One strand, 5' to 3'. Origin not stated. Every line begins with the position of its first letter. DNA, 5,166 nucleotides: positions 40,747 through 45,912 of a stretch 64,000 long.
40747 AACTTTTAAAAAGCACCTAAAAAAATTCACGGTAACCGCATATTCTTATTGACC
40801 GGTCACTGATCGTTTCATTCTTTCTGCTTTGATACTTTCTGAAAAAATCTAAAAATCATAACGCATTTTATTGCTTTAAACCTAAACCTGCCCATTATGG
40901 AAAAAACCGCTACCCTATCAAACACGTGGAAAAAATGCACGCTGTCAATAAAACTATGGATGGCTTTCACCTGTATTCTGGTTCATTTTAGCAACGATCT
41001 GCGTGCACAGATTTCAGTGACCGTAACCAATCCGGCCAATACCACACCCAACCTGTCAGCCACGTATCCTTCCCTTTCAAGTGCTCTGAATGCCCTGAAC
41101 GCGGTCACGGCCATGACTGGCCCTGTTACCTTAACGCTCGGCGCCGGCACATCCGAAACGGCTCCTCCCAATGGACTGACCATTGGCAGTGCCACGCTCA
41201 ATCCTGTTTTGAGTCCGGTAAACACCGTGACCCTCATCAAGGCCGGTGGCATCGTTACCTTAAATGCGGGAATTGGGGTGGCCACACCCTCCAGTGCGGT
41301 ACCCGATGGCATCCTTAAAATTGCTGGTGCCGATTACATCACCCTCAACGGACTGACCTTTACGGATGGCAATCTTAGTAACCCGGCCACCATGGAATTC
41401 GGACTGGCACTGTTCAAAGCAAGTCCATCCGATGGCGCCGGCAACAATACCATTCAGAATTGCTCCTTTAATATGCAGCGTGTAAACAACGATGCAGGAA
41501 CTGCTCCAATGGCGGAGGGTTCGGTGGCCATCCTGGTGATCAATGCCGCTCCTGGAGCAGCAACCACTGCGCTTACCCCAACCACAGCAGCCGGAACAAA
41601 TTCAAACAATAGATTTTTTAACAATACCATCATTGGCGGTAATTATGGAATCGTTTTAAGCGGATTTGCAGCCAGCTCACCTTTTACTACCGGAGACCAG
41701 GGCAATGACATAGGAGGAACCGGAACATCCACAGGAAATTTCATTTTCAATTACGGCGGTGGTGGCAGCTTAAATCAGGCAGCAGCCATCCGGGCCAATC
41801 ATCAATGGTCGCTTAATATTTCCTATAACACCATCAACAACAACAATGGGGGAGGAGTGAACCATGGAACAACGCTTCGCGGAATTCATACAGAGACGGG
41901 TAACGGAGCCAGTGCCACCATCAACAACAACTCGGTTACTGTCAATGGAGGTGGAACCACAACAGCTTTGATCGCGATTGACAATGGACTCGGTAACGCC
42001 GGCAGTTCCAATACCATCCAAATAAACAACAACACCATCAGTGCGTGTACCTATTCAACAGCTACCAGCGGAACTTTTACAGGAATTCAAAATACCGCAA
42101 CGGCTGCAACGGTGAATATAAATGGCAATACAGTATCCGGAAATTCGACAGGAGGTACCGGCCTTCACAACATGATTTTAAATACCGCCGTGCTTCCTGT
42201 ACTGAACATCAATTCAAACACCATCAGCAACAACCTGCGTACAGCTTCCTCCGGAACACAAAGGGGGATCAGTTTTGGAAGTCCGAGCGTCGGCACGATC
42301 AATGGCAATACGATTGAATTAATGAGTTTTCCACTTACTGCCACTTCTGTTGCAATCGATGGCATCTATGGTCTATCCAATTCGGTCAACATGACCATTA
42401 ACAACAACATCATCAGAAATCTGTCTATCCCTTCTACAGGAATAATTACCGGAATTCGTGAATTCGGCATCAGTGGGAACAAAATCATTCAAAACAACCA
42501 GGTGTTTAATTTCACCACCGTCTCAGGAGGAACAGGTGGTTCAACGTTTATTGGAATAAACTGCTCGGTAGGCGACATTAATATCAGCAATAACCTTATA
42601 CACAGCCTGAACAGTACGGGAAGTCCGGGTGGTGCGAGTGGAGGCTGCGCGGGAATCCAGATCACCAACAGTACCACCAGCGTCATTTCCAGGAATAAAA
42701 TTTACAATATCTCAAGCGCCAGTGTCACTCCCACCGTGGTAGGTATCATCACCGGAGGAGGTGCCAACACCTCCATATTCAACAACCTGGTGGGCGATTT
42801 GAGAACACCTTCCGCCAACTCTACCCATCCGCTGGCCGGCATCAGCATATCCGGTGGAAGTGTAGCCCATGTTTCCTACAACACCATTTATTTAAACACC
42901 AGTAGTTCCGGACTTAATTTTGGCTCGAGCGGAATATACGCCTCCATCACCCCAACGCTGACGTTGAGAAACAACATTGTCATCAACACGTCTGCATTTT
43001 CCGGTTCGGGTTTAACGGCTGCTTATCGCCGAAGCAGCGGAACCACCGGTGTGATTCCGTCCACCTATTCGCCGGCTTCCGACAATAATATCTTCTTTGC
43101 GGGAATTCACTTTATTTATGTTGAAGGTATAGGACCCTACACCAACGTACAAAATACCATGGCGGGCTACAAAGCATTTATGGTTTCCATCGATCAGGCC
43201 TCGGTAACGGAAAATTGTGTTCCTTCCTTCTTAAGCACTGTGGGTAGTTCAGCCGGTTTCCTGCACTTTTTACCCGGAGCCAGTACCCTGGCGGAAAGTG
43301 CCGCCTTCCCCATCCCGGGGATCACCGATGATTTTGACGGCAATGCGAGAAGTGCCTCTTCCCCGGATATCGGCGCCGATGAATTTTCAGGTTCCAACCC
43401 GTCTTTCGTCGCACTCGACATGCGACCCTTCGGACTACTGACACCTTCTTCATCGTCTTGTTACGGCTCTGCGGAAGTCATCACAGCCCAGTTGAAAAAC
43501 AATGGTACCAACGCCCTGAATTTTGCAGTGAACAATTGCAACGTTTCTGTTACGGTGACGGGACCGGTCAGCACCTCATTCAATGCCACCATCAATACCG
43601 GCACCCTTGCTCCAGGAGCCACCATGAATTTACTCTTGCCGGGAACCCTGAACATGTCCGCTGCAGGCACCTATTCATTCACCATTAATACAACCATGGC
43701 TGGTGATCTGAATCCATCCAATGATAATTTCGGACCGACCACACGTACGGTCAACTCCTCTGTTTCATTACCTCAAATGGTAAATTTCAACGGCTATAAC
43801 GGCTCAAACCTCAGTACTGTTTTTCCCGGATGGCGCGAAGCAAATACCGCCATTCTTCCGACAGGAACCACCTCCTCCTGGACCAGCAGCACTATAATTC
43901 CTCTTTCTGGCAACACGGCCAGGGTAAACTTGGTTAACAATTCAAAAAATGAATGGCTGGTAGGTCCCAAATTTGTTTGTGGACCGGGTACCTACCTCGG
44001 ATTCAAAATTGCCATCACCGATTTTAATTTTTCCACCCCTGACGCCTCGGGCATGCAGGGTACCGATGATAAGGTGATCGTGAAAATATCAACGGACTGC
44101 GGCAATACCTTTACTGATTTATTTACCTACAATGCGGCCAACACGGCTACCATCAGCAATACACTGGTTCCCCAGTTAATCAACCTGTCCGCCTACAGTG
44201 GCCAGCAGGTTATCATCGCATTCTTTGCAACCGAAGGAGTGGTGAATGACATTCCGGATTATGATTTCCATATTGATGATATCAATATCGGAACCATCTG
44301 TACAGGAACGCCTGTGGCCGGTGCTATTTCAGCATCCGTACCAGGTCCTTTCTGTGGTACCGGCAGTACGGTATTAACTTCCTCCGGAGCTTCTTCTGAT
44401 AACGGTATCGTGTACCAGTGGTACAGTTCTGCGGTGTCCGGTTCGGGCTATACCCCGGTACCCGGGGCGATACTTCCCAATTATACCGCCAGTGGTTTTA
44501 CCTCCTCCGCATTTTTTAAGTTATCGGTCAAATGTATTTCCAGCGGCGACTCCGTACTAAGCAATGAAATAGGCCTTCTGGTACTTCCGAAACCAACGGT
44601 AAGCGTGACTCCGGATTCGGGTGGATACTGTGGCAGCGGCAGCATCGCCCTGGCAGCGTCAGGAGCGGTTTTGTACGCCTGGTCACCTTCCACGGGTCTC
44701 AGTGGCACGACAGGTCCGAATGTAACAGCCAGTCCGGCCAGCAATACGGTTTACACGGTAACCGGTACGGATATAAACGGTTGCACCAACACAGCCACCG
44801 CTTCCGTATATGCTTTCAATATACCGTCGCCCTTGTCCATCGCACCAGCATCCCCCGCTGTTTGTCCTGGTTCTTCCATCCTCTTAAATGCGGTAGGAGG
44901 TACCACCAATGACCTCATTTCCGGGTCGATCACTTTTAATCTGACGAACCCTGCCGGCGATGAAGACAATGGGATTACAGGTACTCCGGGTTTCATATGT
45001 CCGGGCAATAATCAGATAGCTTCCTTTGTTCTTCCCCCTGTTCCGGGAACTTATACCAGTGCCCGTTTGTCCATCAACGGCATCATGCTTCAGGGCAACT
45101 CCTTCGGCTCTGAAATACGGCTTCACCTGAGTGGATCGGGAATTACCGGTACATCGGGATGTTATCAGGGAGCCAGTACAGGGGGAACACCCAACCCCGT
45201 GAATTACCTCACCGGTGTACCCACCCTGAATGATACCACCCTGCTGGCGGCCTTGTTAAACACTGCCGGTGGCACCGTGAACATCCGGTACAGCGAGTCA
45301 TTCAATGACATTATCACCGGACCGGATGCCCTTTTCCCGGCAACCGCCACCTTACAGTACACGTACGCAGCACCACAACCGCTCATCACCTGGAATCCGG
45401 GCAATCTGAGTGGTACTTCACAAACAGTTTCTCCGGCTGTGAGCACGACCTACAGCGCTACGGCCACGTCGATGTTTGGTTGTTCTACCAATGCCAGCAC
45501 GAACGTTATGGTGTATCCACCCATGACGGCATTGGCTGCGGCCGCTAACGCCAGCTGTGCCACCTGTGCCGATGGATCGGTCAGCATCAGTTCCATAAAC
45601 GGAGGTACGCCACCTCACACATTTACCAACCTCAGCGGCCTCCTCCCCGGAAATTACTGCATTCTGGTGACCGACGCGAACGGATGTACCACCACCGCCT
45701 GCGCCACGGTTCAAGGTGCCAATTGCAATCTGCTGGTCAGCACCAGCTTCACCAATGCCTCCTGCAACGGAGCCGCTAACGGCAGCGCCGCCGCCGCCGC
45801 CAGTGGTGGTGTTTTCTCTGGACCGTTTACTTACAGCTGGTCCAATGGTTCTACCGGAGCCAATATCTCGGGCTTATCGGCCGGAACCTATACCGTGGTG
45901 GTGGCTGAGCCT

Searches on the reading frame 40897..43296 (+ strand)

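Call 8: search_protein_families(library=pfam, proteins=[window:40897-43296:+], max_evalue=5)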
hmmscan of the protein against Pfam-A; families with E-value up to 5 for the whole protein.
window:40897-43296:+ (800 aa): 1 family
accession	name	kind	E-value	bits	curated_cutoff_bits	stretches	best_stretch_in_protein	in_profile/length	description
PF13229.12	Beta_helix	-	6.5e-05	23.1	25.9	1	585-708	47-144/158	Right handed beta helix region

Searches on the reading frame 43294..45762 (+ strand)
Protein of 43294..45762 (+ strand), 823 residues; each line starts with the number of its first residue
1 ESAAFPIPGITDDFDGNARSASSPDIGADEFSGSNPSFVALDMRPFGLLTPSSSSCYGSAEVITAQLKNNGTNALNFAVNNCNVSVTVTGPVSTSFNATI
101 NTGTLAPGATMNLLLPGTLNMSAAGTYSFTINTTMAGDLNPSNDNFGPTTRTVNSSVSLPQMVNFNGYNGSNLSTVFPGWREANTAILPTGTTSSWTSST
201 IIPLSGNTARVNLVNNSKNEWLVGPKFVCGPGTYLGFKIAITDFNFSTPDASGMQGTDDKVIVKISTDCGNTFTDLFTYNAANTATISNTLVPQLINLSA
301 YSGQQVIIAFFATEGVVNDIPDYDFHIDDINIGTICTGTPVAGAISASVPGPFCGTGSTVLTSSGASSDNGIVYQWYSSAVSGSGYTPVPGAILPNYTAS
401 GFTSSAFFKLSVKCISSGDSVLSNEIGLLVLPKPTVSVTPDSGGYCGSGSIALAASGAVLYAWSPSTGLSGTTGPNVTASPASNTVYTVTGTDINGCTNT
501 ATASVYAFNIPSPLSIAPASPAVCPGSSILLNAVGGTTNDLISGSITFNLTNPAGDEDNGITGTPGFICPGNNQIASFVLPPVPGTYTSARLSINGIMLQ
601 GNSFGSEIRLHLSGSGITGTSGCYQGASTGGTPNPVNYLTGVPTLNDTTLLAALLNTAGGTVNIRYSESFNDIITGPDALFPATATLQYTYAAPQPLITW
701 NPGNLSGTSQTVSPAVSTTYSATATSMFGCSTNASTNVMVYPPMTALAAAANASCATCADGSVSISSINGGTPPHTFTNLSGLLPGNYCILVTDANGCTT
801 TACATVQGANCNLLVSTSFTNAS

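Call 8: search_protein_families(library=pfam, proteins=[window:43294-45762:+], max_evalue=5)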
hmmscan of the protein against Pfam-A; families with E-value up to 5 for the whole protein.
window:43294-45762:+ (823 aa): 2 families
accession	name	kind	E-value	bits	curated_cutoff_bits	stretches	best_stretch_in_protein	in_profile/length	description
PF11797.14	WxLIP_HBD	-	0.066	13.6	28.9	1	60-134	42-114/138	WxL Interacting Protein, host binding domain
PF19081.6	Ig_7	-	0.099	13.4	27.3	2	349-384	8-41/84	Ig-like domain CHU_C associated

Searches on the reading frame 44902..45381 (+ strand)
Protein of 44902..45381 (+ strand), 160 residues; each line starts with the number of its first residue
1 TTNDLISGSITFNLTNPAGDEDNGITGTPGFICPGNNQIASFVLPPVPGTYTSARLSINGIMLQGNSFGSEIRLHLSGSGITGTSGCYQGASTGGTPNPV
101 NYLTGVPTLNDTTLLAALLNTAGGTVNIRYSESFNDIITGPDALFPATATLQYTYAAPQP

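Call 79: search_protein_families(library=pfam, proteins=[window:44902-45381:+], max_evalue=1)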
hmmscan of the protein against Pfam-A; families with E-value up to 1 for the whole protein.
seq(160 aa): 0 families

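Call 80: search_protein_families(library=ncbifam, proteins=[window:44902-45381:+], max_evalue=5)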
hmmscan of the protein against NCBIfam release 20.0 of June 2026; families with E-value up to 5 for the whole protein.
window:44902-45381:+ (160 aa): 0 families
